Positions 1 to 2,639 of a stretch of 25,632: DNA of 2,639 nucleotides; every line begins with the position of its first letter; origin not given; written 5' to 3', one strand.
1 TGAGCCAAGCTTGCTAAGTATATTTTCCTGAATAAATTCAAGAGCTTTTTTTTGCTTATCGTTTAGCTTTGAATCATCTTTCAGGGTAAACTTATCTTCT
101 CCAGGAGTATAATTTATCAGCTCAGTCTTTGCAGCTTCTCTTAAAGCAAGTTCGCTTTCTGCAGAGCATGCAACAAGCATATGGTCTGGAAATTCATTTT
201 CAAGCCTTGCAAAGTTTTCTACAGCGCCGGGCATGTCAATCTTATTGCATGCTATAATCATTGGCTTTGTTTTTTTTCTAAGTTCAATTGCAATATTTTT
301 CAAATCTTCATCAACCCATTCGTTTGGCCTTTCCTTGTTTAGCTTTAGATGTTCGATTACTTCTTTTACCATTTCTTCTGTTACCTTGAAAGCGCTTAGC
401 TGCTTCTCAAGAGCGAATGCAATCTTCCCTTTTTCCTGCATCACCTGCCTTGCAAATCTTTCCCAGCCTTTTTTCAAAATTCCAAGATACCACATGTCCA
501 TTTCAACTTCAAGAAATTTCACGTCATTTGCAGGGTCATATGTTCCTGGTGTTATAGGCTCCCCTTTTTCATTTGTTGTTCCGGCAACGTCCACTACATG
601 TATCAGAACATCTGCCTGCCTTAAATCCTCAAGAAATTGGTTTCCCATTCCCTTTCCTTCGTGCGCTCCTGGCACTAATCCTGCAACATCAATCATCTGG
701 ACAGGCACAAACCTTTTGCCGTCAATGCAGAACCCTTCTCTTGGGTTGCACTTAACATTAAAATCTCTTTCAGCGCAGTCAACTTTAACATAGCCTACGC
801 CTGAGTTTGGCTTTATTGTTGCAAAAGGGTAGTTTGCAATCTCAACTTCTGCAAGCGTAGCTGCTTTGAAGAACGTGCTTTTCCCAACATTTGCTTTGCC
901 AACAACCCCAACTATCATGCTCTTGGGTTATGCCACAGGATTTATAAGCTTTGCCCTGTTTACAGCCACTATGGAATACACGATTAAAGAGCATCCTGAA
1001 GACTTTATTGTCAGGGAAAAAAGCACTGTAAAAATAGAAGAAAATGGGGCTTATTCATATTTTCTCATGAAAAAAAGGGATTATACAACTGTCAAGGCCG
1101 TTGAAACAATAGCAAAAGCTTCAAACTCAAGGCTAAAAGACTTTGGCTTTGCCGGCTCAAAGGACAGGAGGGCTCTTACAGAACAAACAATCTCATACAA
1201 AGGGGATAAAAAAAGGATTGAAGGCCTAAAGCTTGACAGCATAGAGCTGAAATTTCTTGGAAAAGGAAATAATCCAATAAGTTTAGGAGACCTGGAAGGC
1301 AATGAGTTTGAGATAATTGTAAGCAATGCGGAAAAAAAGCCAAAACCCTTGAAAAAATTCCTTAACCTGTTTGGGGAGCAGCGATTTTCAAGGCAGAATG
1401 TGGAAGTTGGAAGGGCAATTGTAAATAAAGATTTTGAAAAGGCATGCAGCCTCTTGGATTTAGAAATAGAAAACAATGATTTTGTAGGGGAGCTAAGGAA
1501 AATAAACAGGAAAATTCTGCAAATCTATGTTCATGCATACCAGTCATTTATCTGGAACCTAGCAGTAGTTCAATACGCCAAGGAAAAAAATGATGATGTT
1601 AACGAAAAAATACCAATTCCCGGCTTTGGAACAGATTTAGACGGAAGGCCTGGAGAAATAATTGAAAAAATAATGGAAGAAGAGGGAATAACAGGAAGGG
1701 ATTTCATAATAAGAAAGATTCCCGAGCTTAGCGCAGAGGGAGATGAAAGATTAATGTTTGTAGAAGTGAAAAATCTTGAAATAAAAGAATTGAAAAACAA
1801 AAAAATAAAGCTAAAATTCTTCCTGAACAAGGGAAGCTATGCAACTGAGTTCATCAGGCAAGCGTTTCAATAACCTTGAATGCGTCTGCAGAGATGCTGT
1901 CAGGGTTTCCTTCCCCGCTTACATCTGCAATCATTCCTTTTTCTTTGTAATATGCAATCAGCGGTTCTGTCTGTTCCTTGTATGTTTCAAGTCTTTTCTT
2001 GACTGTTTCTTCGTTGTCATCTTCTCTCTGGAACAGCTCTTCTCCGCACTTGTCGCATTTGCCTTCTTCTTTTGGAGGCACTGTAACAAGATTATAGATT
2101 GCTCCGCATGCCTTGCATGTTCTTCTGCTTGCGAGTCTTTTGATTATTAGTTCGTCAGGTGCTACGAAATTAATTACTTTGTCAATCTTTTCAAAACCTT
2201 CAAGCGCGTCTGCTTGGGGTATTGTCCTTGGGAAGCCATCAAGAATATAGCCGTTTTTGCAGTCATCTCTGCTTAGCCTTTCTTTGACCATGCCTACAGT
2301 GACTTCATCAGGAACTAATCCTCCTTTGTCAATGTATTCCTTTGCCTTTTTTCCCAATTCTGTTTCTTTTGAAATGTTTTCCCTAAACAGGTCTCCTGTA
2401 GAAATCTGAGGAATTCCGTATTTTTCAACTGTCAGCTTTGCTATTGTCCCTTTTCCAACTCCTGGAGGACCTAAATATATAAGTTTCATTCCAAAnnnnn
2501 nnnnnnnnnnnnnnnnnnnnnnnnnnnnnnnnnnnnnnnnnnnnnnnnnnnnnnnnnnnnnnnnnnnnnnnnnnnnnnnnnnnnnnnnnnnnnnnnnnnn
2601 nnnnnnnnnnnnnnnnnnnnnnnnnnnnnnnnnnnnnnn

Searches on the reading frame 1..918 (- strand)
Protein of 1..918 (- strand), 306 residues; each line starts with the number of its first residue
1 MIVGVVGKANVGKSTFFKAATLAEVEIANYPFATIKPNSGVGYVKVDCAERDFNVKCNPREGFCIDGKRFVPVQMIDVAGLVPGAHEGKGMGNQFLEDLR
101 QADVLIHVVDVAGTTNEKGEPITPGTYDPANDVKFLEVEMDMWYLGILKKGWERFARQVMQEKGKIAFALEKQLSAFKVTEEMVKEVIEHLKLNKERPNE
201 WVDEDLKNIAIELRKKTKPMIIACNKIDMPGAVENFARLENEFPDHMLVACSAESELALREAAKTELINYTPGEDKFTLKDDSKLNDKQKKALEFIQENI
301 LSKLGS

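Call 30: search_protein_families(library=pfam, proteins=[window:1-918:-], max_evalue=0.001)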
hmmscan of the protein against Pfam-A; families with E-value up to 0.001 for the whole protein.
window:1-918:- (306 aa): 3 families
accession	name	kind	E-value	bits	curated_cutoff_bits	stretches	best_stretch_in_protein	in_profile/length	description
PF08438.16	YGR210-like_G4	-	6.2e-23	81.7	24.7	1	223-306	1-83/108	Obg-like GTPase YGR210-like, G4 motif-containing domain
PF01926.29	MMR_HSR1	-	1.4e-19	70.7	21.9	1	3-114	2-89/113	50S ribosome-binding GTPase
PF02421.24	FeoB_N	-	1.5e-06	28.3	27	1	3-41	3-41/156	Ferrous iron transport protein B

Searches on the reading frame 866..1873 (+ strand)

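Call 30: search_protein_families(library=pfam, proteins=[window:866-1873:+], max_evalue=0.001)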
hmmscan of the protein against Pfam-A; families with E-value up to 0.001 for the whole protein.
window:866-1873:+ (335 aa): 1 family
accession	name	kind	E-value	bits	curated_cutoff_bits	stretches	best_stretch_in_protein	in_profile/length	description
PF01142.23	TruD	-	2.3e-62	211.6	27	3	33-196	11-195/412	tRNA pseudouridine synthase D (TruD)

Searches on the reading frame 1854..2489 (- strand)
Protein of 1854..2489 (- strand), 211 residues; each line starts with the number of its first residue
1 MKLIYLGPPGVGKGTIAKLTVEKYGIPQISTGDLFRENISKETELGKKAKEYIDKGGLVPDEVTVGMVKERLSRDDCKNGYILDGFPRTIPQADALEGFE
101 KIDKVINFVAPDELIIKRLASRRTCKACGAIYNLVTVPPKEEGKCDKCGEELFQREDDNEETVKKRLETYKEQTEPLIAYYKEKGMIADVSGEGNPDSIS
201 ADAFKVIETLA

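Call 30: search_protein_families(library=pfam, proteins=[window:1854-2489:-], max_evalue=0.001)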
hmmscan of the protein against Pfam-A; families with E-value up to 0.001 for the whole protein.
window:1854-2489:- (211 aa): 4 families
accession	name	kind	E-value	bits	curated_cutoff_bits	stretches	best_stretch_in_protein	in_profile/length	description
PF00406.28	ADK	-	8.9e-56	188.6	26.8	1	6-185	2-150/151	Adenylate kinase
PF13207.12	AAA_17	-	8.8e-30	104.2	27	1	6-124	1-124/136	AAA domain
PF05191.20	ADK_lid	-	1.6e-18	66.7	26.6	1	122-157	1-36/36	Adenylate kinase, active site lid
PF17213.9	Hydin_ADK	-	0.0009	19.9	27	0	58-85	168-195/196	Hydin Adenylate kinase-like domain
